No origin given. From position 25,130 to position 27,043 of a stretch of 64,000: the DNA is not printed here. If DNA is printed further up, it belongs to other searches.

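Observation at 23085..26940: AT-rich 3.9-kb insertion carrying a four-gene, translationally coupled operon: PD-(D/E)xK REase, beta-class MTase, unknown X and unknown Y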

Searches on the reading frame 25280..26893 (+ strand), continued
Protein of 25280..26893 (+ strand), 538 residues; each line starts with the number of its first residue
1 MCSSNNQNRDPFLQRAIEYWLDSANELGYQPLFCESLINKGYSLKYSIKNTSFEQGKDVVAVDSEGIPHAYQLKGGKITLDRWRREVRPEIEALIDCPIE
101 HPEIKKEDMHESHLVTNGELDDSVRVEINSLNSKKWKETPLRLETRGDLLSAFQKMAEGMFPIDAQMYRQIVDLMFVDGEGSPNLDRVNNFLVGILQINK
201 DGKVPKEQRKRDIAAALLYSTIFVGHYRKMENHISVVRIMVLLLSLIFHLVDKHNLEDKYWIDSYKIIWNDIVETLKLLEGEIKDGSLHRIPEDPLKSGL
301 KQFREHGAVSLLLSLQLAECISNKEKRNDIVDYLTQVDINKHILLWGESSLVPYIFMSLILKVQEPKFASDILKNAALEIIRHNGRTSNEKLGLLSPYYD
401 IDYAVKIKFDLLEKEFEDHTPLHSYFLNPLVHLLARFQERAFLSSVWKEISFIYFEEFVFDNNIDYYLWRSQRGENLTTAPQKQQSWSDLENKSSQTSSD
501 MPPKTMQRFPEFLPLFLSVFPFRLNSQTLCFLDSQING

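Call 52: search_protein_families(library=pfam, proteins=[L007:4515-7760:-, L007:2904-4046:-, L013:8379-11687:+, L015:2568-4145:+, L015:4132-5346:+, L015:7649-9061:+, L015:9064-12273:+, L021:2550-5411:+, L031:8351-10771:+, L024:2379-4448:+], max_evalue=0.00001)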
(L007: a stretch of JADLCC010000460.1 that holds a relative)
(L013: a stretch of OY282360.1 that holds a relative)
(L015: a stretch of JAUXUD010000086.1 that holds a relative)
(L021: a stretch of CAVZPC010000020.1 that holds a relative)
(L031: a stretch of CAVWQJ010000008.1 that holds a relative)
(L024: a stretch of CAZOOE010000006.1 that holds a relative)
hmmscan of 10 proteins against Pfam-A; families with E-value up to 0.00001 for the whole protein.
L007:4515-7760:- (1082 aa): 1 family
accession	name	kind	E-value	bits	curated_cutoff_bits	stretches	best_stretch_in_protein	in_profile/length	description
PF18962.6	Por_Secre_tail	-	5.3e-11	43.1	27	1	1007-1080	1-75/75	Secretion system C-terminal sorting domain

L007:2904-4046:- (381 aa): 3 families
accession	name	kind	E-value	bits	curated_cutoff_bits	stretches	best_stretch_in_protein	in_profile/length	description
PF01408.29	GFO_IDH_MocA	-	1.5e-27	97.1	24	1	4-120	1-118/120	Oxidoreductase family, NAD-binding Rossmann fold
PF22725.1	GFO_IDH_MocA_C3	-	6.9e-25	87.9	27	1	130-280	1-123/124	GFO/IDH/MocA C-terminal domain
PF02894.22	GFO_IDH_MocA_C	-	2e-21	77.3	22.9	1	138-381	5-218/218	Oxidoreductase family, C-terminal alpha/beta domain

L013:8379-11687:+ (1103 aa): 5 families
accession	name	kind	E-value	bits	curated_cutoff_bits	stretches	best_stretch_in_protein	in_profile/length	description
PF07733.18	DNA_pol3_alpha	-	2.8e-87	293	23.9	1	292-552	3-260/260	Bacterial DNA polymerase III alpha NTPase domain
PF17657.6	DNA_pol3_finger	-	5.2e-53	179.2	22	1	555-716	1-164/166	Bacterial DNA polymerase III alpha subunit finger domain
PF02811.25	PHP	-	4.2e-35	122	26.4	1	6-165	2-161/164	PHP domain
PF14579.12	HHH_6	-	3.7e-24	85.2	25.6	1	792-882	1-85/90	Helix-hairpin-helix motif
PF01336.31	tRNA_anti-codon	-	1.8e-08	34.6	27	1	983-1049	10-73/75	OB-fold nucleic acid binding domain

L015:2568-4145:+ (526 aa): 2 families
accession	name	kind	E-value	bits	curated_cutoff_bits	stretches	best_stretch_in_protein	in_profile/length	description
PF02384.22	N6_Mtase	-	6.2e-102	341.5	20.4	1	154-482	2-308/311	N-6 DNA Methylase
PF12161.14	HsdM_N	-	2.9e-24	86.6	24.5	1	15-141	1-128/135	HsdM N-terminal domain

L015:4132-5346:+ (405 aa): 1 family
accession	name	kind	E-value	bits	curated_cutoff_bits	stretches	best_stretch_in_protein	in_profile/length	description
PF01420.25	Methylase_S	-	6.1e-22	79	22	1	215-360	1-137/168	Type I restriction modification DNA specificity domain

L015:7649-9061:+ (471 aa): 4 families
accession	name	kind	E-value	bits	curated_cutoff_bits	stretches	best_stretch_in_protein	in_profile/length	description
PF04326.19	SLFN_AlbA_2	-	1.5e-18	67.9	25.3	1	6-123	1-117/118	Schlafen, AlbA_2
PF13749.12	HATPase_c_4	-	6.3e-15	55.4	26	1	278-342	4-70/89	Putative ATP-dependent DNA helicase recG C-terminal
PF13412.12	HTH_24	-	9.8e-10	38.3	21.9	1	410-454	3-47/48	Winged helix-turn-helix DNA-binding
PF08279.18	HTH_11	-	8.3e-08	32.4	25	1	411-462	1-51/55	HTH domain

L015:9064-12273:+ (1070 aa): 6 families
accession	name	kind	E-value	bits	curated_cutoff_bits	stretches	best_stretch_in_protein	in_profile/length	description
PF11867.13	T1RH-like_C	-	3.1e-90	303.3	26.8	1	733-1067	3-328/329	Type I restriction enzyme HindI endonuclease subunit-like, C-terminal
PF18766.7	SWI2_SNF2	-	1.1e-54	185.9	26.7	1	286-511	2-206/221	SWI2/SNF2 ATPase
PF04313.20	HSDR_N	-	1.8e-30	106.7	25.1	1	3-217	2-188/198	Type I restriction enzyme R protein N terminus (HSDR_N)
PF22679.2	T1R_D3-like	-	4.2e-21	76.4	27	1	572-716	3-156/158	Type I restriction enzyme subunit R domain 3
PF04851.21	ResIII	-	7.3e-18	65.4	22.5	1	280-465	2-163/164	Type III restriction enzyme, res subunit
PF00270.35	DEAD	-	1e-05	25.8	26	0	314-465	21-161/167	DEAD/DEAH box helicase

L021:2550-5411:+ (954 aa): 2 families
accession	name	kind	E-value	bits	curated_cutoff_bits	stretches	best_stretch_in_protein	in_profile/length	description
PF00330.25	Aconitase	-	2e-167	558.3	28.7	1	93-612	4-463/463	Aconitase family (aconitate hydratase)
PF00694.25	Aconitase_C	-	9.9e-43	146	22.8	1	742-867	3-129/131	Aconitase C-terminal domain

L031:8351-10771:+ (807 aa): 2 families
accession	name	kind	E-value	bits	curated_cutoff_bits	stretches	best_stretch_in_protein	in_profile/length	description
PF12704.14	MacB_PCD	-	5.4e-35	122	27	2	20-235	1-205/207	MacB-like periplasmic core domain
PF02687.27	FtsX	-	3.3e-28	98.6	25.5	2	299-415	3-120/120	FtsX-like permease C-terminal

L024:2379-4448:+ (690 aa): 4 families
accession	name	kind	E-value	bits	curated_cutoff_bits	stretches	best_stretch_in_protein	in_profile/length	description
PF00580.27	UvrD-helicase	-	5e-19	69.5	23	1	234-477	3-254/271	UvrD/REP helicase N-terminal domain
PF13361.12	UvrD_C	-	8.3e-18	65.4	25.6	1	606-677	283-347/350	UvrD-like helicase C-terminal domain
PF13538.12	UvrD_C_2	-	3e-09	37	27.4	0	647-675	21-51/52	UvrD-like helicase C-terminal domain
PF13245.12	AAA_19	-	3.8e-08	34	25.1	1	246-475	12-130/134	AAA domain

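Call 54: search_protein_families(library=padloc, alignment_id=A2, max_evalue=1e-10)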
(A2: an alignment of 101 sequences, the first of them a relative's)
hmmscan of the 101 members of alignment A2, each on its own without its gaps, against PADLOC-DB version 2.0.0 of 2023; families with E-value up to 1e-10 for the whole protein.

A. member 1, L001:1356-1664:- (103 aa): 0 families

B. families by the number of members that match (of 101 scanned): 186 families (the first 25 are shown)
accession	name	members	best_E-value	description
PDLC03019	MTase_I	3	3.1e-149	Type I methyltransferase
PDLC03048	REase_I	2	2.3e-232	Type I restriction enzyme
PDLC03022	MTase_I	2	2.2e-114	Type I methyltransferase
PDLC03035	MTase_I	2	3.3e-113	Type I methyltransferase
PDLC03240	MTase_II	2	1.3e-93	Type II methyltransferase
PDLC02196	IetA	2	4e-82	-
PDLC03178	Specificity_I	2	2.1e-78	Type I specificity subunit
PDLC03027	MTase_I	2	5.6e-77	Type I methyltransferase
PDLC03099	Specificity_I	2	1.4e-74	Type I specificity subunit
PDLC03031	MTase_I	2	4.6e-72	Type I methyltransferase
PDLC03020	MTase_I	2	3.4e-69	Type I methyltransferase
PDLC02195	IetA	2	5.6e-67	-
PDLC04232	IetA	2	7.3e-67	-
PDLC03165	Specificity_I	2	2.3e-66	Type I specificity subunit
PDLC03087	Specificity_I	2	9.1e-66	Type I specificity subunit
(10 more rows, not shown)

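Call 56: fold_search(model_id=the predicted structure, library=pdb)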
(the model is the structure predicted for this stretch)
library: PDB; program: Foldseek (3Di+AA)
matches with E <= 10: 346; with E <= 0.001: 0
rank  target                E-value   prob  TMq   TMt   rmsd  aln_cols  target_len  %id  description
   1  2vld_B                5.8e-02  1.00  0.15  0.32   4.6       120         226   19  crystal structure of a repair endonuclease from Pyrococcus abyssi (released 2009-05-19)
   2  2vld_A                7.9e-02  1.00  0.15  0.32   4.6       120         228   19  crystal structure of a repair endonuclease from Pyrococcus abyssi (released 2009-05-19)
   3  9hr5_C                1.8e-01  0.16  0.13  0.16  23.5       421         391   10  Salmonella enterica Lamassu LmuA nuclease tetramer bound to DNA duplex (released 2025-10-01)
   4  8d9f_A                2.4e-01  0.15  0.12  0.10  21.4       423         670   12  gRAMP-TPR-CHAT (Craspase) (released 2023-06-14)
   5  5gke_A                3.2e-01  0.98  0.15  0.30   4.5       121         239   19  Structure of EndoMS-dsDNA1 complex (released 2016-11-02)
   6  4wne_A                3.2e-01  0.66  0.23  0.34  16.4       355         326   10  Crystal structure of the TPR domain of LGN in complex with Frmpd4/Preso1 at 2.0 Angstrom resolution (released 2015-09-16)
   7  4y6c                  3.7e-01  0.60  0.16  0.33  13.5       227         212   13  Q17M crystal structure of Podosopora anserina putative kinesin light chain nearly identical TPR-like repeats (released 2015-10-07)
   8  3ro2_A                4.0e-01  0.18  0.15  0.19  15.7       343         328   12  Structures of the LGN/NuMA complex (released 2012-03-07)
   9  6hc2_E                4.4e-01  0.41  0.21  0.27  18.4       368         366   10  Crystal structure of NuMA/LGN hetero-hexamers (released 2019-05-29)
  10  6qnz_B                4.6e-01  0.85  0.21  0.20  16.1       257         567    9  Crystal structure of the site-specific DNA nickase N.BspD6I E418A Mutant (released 2020-03-04)
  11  5a7d_H                4.6e-01  0.21  0.18  0.23  17.8       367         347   11  Tetrameric assembly of LGN with Inscuteable (released 2016-08-03)
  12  4y6w                  5.5e-01  0.47  0.16  0.32  13.5       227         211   14  Crystal structure of Podosopora anserina putative kinesin light chain nearly identical TPR-like repeats (released 2015-10-07)
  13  7xsr_C                5.5e-01  0.10  0.13  0.11  21.5       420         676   11  Structure of Craspase-target RNA (released 2022-11-09)
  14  4gpk_K                5.7e-01  0.25  0.18  0.25  17.6       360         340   12  Crystal structure of NprR in complex with its cognate peptide NprX (released 2013-07-03)
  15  7x8a_D                6.0e-01  0.08  0.13  0.11  18.3       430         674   12  Cryo-EM structure of a bacterial protein complex (released 2022-11-16)
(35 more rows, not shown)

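Call 59: search_protein_families(library=padloc, proteins=[L024:141-2342:+, L024:2379-4448:+, L024:4498-5406:+, L015:7649-9061:+, L028:3438-5396:+, L028:2058-3419:+, L019:3912-5174:+, L030:3299-5173:+, L025:7591-9714:-, L023:7718-9013:-], max_evalue=0.00001)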
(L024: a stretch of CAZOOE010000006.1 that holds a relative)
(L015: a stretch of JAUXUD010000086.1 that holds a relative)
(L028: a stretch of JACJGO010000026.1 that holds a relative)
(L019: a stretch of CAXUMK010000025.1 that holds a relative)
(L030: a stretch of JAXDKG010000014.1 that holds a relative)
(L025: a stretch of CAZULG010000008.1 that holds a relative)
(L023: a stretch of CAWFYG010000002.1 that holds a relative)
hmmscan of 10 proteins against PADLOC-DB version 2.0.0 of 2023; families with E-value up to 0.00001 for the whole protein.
L024:141-2342:+ (734 aa): 0 families

L024:2379-4448:+ (690 aa): 31 families (the best 25 are shown)
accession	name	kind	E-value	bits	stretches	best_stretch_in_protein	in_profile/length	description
PDLC01087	C3a187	-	3.4e-27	93.5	2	438-687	323-552/559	NERD+UvrD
PDLC00132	GajB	-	1.4e-25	88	3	435-514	215-299/625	UrvD helicase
PDLC00117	GajB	-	1.3e-20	71.4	2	606-676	511-573/604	UrvD helicase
PDLC03802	RTasHel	-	1.9e-19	68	1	243-580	16-325/675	DRT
PDLC00114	GajB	-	8.5e-17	58.9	2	232-597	8-379/635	UrvD helicase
PDLC00107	GajB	-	4.2e-15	53.4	2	597-677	467-556/587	UrvD helicase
PDLC00104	GajB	-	1.8e-14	51.4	1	585-676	481-562/574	UrvD helicase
PDLC00127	GajB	-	6.5e-13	46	1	609-675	505-564/594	UrvD helicase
PDLC00121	GajB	-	2.2e-11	41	1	252-477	25-242/565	UrvD helicase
PDLC00135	GajB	-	6.9e-11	39.7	1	593-685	496-587/603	UrvD helicase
PDLC00103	GajB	-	9.1e-11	39.4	0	435-581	212-358/612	UrvD helicase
PDLC00129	GajB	-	9.2e-11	39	1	434-514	226-309/594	UrvD helicase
PDLC00123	GajB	-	1.3e-10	38.5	1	603-675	435-505/540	UrvD helicase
PDLC00130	GajB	-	5.1e-10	36.2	1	610-677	509-568/589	UrvD helicase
PDLC00112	GajB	-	1.8e-09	34.8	0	609-677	494-556/581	UrvD helicase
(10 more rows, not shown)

L024:4498-5406:+ (303 aa): 2 families
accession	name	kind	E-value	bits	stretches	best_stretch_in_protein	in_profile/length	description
PDLC00407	ThsA1|ThsA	-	6e-07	26.4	1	8-175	22-179/478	STALD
PDLC00409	ThsA1|ThsA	-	8.2e-06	23.4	0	7-175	22-180/242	STALD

L015:7649-9061:+ (471 aa): 5 families
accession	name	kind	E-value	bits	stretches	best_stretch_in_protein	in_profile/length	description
PDLC02402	Aga_SIR2-PNTD1-PNTD2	-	8.6e-10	35.4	1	222-300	411-488/876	Class I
PDLC02418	Aga_SIR2-Kinase-PNTD1-PNTD2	-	2.9e-07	27.1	1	247-301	313-367/756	Class I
PDLC01434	CasR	-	7.2e-07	27.3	0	405-458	124-175/191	"CAS-I,CAS-II,CAS-III,CAS-IV,CAS-V,CAS-VI; associated_signaling"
PDLC02394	pAgo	-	4.1e-06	22.8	0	257-322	318-389/1121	-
PDLC01044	Csa3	-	8.8e-06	23.7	0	408-458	134-183/194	Type I-A associated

L028:3438-5396:+ (653 aa): 0 families

L028:2058-3419:+ (454 aa): 0 families

L019:3912-5174:+ (421 aa): 90 families (the best 25 are shown)
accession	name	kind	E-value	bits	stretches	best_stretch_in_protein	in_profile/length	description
PDLC03178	Specificity_I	-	2.1e-78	262.5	1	14-421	1-411/411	Type I specificity subunit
PDLC03165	Specificity_I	-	2.3e-66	222.9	1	14-421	3-411/411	Type I specificity subunit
PDLC03087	Specificity_I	-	9.1e-66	220.5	1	21-421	2-411/418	Type I specificity subunit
PDLC03185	Specificity_I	-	1.8e-49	167.1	1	16-421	2-408/408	Type I specificity subunit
PDLC03078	Specificity_I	-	2.1e-48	163.8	2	133-421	140-419/419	Type I specificity subunit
PDLC03124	Specificity_I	-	1.1e-46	158.6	2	217-420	17-210/413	Type I specificity subunit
PDLC03064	Specificity_I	-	4.2e-42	142.8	1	14-421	1-409/409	Type I specificity subunit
PDLC03098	Specificity_I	-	9.4e-42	141.9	2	218-418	249-430/443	Type I specificity subunit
PDLC03101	Specificity_I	-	2e-39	134.4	2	207-420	200-400/411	Type I specificity subunit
PDLC03158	Specificity_I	-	1.6e-38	130.8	1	148-421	162-427/433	Type I specificity subunit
PDLC03156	Specificity_I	-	5.1e-34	116.4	2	137-419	130-398/413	Type I specificity subunit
PDLC03146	Specificity_I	-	1.5e-32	111.3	1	18-420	8-412/420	Type I specificity subunit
PDLC03113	Specificity_I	-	3.3e-32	109.8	2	282-421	275-416/422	Type I specificity subunit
PDLC03090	Specificity_I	-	1e-31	108.6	2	24-260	14-279/434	Type I specificity subunit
PDLC03102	Specificity_I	-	1.3e-30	104.7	2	155-230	151-226/376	Type I specificity subunit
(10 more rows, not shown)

L030:3299-5173:+ (625 aa): 5 families
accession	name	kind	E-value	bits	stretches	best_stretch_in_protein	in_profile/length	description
PDLC02934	PRTase_III-A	-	3.8e-52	175.5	1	7-256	16-262/393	-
PDLC02935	PRTase_III-A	-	5.7e-35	119.1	1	15-258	29-265/290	-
PDLC02933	PRTase_III-A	-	3.7e-29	100.4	1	14-305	11-280/368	-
PDLC02931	PRTase_III-A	-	2.6e-25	87.6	1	17-252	33-266/267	-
PDLC02932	PRTase_III-A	-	1.7e-15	55.3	1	24-244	35-257/271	-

L025:7591-9714:- (708 aa): 12 families
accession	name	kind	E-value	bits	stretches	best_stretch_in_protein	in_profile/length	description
PDLC02196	IetA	-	4e-82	274.6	2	174-403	80-303/374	-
PDLC02195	IetA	-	5.6e-67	224.8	2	193-448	114-362/395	-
PDLC04232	IetA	-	7.3e-67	224.1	2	177-397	77-292/330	-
PDLC04231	IetA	-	3.7e-39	133.1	2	485-612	112-237/262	-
PDLC00915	TRIP13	-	1e-33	115.1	2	220-364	66-224/302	TRIP13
PDLC00914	TRIP13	-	1.7e-29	101.3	2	220-390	74-262/302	TRIP13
PDLC04140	mad8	-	3.3e-12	44.6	0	488-515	25-52/314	mads_8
PDLC03838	DolB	-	1.3e-06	25.9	0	220-290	169-243/375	-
PDLC04789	PDC-S01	-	2.7e-06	24.7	0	216-288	16-85/375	-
PDLC02350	AbiO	-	3.4e-06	24.1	0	219-294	194-275/468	AbiO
PDLC02372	Nhi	-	5e-06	23.4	0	491-559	200-273/470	-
PDLC03920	MkoA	-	7.6e-06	22.5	0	481-510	623-651/1112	-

L023:7718-9013:- (432 aa): 0 families

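Call 60: search_protein_families(library=pfam, alignment_id=A1, max_evalue=0.05)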
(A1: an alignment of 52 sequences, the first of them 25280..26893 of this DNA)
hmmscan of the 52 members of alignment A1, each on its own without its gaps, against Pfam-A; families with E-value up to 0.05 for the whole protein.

A. member 1, window:25280-26893:+ (538 aa): 0 families

B. families by the number of members that match (of 52 scanned): 3 families
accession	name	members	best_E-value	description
PF12688.13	TPR_5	1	0.001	Tetratrico peptide repeat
PF11673.13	DUF3269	1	0.0045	Protein of unknown function (DUF3269)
PF07092.18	TMEM106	1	0.049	TM106 protein C-terminal domain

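Call 61: search_protein_representatives(alignment_id=A1)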
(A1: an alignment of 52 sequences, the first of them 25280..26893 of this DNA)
Query: 52 sequences, 534 profile positions. Proteins with E-value up to 0.001 (for the whole library): 1503; up to 1e-10: 1183; up to 1e-30: 691. The best 150 are listed.
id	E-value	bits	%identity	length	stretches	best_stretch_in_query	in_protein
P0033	4.7e-218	741.8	-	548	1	3-532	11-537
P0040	6.7e-197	672.0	-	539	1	3-531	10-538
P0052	8.0e-194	661.8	-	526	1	4-531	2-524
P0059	1.0e-189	648.3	-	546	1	2-531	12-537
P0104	8.3e-182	622.2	-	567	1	2-532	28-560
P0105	1.9e-179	614.4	-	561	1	2-531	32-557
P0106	1.7e-178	611.2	-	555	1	3-532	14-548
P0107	1.7e-176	604.7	-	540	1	2-531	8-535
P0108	4.3e-161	553.8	-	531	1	4-531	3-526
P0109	2.1e-159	548.3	-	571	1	3-532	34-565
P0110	2.0e-154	531.8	-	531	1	3-532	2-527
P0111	1.8e-152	525.4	-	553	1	4-532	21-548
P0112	4.5e-152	524.1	-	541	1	6-530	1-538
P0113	4.4e-150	517.5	-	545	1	6-533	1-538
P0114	5.8e-150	517.1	-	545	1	6-531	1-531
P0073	3.3e-130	451.9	-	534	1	6-521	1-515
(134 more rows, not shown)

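Call 62: search_dna_similar(query=window:25280-26893:+, collection=plasmids, mode=protein, max_evalue=0.001)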
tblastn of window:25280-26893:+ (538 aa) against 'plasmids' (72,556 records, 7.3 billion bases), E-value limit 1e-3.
Records with a match: 1; places in all: 1; records where one place covers at least 80% of the query: 0.
Best place of each record, by identity: <60% 1.
By first word of the organism name: Rhodococcus 1.
By predicted mobility (MOB-suite, as given by PLSDB): mobilizable 1.
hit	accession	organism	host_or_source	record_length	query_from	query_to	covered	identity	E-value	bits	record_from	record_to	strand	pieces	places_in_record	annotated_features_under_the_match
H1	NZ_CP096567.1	Rhodococcus qingshengii JCM 15477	sandy loam,soil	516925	5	132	24%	30.5%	8e-5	54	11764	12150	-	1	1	restriction endonuclease | hypothetical protein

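Call 63: search_dna_similar(query=window:25280-26893:+, collection=phages, mode=protein, max_evalue=0.001)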
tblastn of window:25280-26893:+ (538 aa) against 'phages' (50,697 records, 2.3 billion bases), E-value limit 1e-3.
No match.

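Call 64: get_annotated_region(hit=H1, flank=5000)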
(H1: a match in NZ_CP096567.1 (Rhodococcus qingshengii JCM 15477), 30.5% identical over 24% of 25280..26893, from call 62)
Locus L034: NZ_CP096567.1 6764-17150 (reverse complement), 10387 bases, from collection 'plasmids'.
description: Rhodococcus qingshengii JCM 15477 strain djl-6 plasmid pdjl-6-4, complete sequence
organism: Rhodococcus qingshengii JCM 15477 (NCBI taxid 1303681)
taxonomy: Bacteria; Actinomycetota; Actinomycetes; Mycobacteriales; Nocardiaceae; Rhodococcus; Rhodococcus qingshengii; Rhodococcus qingshengii JCM 15477
host: -; source: sandy loam,soil; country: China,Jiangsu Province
typing (MOB-suite, as given by PLSDB): mobilizable; relaxase MOBP
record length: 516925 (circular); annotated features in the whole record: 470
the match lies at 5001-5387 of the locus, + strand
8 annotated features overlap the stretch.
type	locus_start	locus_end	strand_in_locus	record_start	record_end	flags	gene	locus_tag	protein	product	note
CDS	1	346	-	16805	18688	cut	-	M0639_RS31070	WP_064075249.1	ATP-dependent endonuclease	-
CDS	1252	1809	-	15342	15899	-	-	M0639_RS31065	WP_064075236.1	hypothetical protein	-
CDS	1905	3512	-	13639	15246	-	-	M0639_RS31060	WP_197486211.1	exonuclease domain-containing protein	-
CDS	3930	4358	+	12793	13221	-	-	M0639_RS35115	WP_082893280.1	AAA family ATPase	-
CDS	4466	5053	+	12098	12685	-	-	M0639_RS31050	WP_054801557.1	hypothetical protein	-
CDS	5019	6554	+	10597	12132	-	-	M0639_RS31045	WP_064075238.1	restriction endonuclease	-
CDS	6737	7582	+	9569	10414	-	-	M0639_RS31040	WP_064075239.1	hypothetical protein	-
CDS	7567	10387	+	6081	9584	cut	-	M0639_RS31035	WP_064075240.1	DEAD/DEAH box helicase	-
